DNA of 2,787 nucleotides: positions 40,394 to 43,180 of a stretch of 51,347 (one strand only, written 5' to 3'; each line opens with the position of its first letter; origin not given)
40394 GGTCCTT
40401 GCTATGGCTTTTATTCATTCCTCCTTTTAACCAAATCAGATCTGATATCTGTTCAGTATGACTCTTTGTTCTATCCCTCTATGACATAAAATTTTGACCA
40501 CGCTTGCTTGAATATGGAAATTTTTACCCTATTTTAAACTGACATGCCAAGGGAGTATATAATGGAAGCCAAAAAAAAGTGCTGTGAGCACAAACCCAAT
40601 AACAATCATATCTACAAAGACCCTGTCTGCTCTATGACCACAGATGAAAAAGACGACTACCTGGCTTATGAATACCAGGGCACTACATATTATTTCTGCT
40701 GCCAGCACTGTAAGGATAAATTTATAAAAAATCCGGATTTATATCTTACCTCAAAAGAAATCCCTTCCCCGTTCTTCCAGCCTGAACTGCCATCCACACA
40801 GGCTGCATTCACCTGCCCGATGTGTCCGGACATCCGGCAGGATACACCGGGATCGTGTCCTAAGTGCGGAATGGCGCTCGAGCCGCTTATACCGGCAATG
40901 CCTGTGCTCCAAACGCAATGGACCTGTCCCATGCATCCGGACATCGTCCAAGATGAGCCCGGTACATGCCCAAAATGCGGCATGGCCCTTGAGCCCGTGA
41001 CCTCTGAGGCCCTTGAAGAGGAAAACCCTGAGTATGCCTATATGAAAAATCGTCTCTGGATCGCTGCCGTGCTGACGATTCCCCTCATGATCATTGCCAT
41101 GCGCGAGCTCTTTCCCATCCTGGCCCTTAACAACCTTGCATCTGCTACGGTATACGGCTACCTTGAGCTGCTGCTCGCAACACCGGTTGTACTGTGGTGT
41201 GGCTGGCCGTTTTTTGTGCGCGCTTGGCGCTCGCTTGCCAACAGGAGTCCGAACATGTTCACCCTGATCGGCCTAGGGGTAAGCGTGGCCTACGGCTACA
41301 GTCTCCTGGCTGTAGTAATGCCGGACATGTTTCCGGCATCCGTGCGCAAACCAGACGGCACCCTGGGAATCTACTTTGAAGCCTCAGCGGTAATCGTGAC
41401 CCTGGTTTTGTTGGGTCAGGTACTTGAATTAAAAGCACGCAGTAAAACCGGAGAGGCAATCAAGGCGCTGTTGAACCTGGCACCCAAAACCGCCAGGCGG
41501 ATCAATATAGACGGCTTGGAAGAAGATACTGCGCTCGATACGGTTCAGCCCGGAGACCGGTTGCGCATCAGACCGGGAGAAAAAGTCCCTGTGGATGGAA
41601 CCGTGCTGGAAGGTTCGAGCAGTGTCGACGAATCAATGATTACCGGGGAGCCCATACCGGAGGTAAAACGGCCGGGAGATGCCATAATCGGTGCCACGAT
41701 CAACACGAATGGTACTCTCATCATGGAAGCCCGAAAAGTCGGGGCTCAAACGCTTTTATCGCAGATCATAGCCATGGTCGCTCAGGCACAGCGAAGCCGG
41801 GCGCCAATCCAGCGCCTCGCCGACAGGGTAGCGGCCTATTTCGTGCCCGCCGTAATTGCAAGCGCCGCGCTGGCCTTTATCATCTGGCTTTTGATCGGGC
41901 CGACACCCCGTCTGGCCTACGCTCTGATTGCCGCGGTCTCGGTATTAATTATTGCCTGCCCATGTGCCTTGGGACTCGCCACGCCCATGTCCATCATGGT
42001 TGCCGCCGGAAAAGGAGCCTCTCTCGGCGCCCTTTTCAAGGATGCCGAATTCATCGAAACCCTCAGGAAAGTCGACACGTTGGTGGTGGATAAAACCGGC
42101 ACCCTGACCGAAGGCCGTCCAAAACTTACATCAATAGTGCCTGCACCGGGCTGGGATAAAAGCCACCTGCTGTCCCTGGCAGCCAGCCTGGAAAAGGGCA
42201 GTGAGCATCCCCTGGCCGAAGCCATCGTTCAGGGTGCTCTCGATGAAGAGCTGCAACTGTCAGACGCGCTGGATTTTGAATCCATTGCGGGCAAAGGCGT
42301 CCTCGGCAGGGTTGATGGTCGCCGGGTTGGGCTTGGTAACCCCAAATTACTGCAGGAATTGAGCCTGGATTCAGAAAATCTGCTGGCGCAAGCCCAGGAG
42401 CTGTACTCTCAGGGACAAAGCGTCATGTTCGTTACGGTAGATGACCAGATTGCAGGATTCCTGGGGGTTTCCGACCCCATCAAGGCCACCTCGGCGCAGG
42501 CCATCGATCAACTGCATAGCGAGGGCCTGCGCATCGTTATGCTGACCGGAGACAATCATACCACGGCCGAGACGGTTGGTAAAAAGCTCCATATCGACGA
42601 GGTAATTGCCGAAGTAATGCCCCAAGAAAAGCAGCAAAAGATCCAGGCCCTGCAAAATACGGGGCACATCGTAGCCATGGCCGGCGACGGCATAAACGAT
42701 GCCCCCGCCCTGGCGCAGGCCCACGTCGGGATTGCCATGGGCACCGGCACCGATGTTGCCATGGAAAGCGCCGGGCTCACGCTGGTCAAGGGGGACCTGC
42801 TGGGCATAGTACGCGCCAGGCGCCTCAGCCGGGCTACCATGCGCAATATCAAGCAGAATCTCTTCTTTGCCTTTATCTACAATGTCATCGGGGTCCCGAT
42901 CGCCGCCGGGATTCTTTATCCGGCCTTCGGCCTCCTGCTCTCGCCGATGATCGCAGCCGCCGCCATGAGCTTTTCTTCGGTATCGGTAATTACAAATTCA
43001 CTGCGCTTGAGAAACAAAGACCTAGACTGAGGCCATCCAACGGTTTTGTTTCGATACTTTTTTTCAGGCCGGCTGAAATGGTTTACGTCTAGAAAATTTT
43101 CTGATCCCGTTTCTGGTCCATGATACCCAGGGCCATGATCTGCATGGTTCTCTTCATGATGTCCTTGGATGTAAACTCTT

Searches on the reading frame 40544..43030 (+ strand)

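Call 68: search_protein_families(library=pfam, proteins=[window:40544-43030:+], max_evalue=0.0001)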
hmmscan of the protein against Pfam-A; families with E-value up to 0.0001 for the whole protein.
window:40544-43030:+ (828 aa): 5 families
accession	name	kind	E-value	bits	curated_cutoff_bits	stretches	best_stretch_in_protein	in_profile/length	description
PF00122.25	E1-E2_ATPase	-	6.5e-55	185.9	28.1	1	312-492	2-179/181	E1-E2 ATPase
PF00702.32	Hydrolase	-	2.7e-35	122.9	26.4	1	510-727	1-191/191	haloacid dehalogenase-like hydrolase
PF19335.5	HMBD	-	3.4e-26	91.3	23.6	2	126-152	2-28/28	Heavy metal binding domain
PF04945.19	YHS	-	2e-13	50.6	30.3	1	25-69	2-45/47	YHS domain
PF08282.18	Hydrolase_3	-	2.3e-05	24.7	20.9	0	709-746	205-242/255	haloacid dehalogenase-like hydrolase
